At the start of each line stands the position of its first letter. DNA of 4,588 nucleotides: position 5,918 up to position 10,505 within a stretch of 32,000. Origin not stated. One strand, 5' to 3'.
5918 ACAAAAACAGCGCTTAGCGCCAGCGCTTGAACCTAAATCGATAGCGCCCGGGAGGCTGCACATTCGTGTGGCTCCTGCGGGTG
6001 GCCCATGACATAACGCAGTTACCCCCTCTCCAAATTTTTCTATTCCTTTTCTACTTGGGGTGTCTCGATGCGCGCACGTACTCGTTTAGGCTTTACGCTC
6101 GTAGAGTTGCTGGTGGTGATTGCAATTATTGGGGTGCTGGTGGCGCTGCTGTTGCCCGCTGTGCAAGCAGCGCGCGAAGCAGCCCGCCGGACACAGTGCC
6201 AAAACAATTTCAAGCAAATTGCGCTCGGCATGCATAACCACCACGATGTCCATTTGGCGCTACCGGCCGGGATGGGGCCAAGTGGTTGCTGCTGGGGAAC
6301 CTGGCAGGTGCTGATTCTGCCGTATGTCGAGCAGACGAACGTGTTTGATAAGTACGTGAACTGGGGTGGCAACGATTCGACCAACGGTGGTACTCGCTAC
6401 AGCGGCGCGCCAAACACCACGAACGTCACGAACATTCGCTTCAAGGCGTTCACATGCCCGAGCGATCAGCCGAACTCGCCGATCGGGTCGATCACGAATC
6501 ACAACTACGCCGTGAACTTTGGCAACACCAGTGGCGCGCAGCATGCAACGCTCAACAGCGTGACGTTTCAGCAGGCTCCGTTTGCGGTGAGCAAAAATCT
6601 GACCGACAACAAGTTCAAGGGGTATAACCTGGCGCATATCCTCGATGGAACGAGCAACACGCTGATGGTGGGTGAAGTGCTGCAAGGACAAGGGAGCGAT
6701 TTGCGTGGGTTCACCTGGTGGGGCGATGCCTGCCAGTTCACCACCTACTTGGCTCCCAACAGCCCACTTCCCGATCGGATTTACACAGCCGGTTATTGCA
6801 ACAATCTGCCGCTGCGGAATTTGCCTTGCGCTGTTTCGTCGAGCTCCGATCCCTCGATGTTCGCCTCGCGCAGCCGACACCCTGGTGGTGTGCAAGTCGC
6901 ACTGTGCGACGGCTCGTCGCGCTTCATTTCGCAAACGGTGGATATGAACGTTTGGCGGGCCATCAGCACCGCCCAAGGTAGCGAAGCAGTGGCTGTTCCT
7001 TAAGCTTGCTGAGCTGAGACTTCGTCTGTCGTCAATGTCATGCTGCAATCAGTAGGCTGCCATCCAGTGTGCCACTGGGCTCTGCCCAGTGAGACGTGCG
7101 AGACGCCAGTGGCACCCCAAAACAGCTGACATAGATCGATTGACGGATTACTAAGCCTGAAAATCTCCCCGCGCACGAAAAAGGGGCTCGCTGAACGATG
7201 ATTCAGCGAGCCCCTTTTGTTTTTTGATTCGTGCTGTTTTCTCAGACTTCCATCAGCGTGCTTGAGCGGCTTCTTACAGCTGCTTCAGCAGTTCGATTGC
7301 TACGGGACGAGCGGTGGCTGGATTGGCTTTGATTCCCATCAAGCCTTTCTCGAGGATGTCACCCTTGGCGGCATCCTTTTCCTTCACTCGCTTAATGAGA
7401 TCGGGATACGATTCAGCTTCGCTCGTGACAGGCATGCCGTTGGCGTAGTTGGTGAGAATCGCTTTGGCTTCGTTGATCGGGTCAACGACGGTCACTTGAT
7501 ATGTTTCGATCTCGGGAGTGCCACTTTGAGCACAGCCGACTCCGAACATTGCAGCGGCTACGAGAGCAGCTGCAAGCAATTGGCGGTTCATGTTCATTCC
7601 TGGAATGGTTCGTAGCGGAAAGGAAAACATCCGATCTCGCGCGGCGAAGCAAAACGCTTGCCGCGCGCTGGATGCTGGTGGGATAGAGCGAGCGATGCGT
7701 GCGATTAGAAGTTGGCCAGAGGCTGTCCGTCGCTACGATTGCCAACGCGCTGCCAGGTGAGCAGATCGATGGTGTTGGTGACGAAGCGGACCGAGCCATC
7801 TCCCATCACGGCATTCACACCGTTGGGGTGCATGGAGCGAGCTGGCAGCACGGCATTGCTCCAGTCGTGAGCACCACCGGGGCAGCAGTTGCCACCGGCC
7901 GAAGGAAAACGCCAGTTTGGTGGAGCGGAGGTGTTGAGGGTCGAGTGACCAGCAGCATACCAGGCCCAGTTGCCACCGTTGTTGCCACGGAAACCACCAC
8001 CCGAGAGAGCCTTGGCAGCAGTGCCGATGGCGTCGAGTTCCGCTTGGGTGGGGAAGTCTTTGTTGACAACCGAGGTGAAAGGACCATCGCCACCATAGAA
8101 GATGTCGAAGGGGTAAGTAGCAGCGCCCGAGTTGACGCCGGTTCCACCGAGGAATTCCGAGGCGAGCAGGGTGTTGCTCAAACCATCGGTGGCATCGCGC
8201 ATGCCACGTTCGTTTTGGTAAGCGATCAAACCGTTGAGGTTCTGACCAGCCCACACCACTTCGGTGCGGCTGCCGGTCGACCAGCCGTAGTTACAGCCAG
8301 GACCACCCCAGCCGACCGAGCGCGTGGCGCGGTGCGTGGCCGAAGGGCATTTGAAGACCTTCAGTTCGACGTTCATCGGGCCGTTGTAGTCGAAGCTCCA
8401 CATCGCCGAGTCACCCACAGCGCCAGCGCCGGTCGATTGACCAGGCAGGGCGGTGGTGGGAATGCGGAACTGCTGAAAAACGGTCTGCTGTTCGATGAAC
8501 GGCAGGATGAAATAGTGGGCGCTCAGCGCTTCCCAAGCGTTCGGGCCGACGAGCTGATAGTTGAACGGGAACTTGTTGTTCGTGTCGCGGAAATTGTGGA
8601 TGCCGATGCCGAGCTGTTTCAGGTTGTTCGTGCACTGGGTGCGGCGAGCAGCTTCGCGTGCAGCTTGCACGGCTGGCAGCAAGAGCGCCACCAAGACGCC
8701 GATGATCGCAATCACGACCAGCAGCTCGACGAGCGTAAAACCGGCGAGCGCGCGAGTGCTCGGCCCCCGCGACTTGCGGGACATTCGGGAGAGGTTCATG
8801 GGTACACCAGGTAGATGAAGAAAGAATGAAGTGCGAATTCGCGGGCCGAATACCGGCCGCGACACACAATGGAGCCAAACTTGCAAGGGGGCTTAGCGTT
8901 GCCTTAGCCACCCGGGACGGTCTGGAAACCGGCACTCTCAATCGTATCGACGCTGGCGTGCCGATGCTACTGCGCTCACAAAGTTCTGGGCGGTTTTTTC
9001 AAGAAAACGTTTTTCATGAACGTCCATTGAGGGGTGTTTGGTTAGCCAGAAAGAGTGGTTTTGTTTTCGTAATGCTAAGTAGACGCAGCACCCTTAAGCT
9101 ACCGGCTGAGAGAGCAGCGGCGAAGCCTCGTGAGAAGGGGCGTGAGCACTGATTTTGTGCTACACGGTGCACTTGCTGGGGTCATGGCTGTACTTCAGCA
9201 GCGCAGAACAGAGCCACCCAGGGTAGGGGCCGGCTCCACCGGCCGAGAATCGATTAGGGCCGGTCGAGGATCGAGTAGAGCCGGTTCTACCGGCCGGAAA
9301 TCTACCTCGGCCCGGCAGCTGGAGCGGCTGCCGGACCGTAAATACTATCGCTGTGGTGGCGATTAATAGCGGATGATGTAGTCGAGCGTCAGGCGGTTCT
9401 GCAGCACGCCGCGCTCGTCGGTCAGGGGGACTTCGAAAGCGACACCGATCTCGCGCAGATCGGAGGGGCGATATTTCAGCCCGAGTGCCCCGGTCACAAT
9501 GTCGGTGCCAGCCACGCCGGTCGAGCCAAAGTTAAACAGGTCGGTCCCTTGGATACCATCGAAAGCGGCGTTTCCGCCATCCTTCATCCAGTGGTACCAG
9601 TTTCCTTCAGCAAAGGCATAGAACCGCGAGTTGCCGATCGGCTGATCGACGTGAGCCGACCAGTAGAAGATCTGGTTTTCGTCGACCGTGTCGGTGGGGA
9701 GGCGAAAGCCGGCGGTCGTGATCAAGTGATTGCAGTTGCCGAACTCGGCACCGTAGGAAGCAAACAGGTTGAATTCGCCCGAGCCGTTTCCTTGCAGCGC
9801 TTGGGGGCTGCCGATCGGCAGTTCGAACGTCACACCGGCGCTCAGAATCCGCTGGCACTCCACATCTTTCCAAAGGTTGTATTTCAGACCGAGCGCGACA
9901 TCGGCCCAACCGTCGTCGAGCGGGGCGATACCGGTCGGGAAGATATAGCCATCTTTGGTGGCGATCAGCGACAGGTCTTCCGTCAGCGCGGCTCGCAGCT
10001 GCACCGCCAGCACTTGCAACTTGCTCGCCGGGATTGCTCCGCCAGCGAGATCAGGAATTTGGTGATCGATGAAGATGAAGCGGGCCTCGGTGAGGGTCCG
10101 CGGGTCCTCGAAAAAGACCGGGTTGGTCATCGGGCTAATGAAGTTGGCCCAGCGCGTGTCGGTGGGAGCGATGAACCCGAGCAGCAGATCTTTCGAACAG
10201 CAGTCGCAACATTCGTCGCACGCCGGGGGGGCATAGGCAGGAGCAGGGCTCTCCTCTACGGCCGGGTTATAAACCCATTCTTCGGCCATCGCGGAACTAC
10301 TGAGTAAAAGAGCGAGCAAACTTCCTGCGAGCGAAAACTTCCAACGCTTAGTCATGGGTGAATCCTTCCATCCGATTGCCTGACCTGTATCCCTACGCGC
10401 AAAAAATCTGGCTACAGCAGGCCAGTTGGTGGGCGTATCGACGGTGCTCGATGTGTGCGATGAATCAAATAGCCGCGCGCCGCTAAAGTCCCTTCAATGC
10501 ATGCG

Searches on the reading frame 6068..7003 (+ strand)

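Call 14: search_protein_families(library=pfam, max_evalue=1, proteins=[window:6068-7003:+])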
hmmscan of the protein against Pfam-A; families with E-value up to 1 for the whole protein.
window:6068-7003:+ (311 aa): 2 families
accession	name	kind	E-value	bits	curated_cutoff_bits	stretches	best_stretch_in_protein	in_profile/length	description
PF07596.16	SBP_bac_10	-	1.1e-49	170.4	23.3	1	33-293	1-267/268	Protein of unknown function (DUF1559)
PF07963.17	N_methyl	-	1.6e-06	27.9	21.2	1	6-29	4-27/27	Prokaryotic N-terminal methylation motif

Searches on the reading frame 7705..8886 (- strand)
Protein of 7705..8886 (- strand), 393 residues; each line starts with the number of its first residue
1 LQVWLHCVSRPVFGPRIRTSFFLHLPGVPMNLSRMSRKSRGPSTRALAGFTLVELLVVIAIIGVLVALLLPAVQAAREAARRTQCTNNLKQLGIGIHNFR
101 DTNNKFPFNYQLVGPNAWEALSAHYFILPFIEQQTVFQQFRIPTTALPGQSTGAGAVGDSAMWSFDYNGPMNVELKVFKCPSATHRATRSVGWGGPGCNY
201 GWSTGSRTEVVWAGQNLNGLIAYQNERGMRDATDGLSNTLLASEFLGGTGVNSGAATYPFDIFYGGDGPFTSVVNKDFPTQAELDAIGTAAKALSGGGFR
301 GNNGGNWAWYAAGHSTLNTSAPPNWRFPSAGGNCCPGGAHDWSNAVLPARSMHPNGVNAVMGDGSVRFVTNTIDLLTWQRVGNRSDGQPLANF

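Call 14: search_protein_families(library=pfam, max_evalue=1, proteins=[window:7705-8886:-])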
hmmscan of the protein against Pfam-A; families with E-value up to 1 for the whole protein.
window:7705-8886:- (393 aa): 2 families
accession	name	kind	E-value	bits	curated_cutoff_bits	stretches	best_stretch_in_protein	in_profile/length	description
PF07596.16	SBP_bac_10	-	4.6e-47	161.7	23.3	1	74-375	1-267/268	Protein of unknown function (DUF1559)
PF07963.17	N_methyl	-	1.1e-05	25.3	21.2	1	48-70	5-27/27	Prokaryotic N-terminal methylation motif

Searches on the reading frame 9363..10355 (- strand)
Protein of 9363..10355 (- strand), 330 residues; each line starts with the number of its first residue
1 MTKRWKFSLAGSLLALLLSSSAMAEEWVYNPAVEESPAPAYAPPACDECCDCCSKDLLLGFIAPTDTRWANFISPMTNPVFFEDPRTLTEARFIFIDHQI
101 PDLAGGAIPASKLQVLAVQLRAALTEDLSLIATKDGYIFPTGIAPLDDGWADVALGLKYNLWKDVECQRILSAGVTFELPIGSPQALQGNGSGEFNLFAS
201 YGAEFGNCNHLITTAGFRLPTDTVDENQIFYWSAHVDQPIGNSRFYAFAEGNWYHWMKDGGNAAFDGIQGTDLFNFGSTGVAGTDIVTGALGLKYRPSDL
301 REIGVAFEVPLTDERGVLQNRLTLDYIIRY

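Call 14: search_protein_families(library=pfam, max_evalue=1, proteins=[window:9363-10355:-])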
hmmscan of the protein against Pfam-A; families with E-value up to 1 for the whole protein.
window:9363-10355:- (330 aa): 1 family
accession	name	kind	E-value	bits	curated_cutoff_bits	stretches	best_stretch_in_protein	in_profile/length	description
PF13557.12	Phenol_MetA_deg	-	0.04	14.4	22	1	147-277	67-204/242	Putative MetA-pathway of phenol degradation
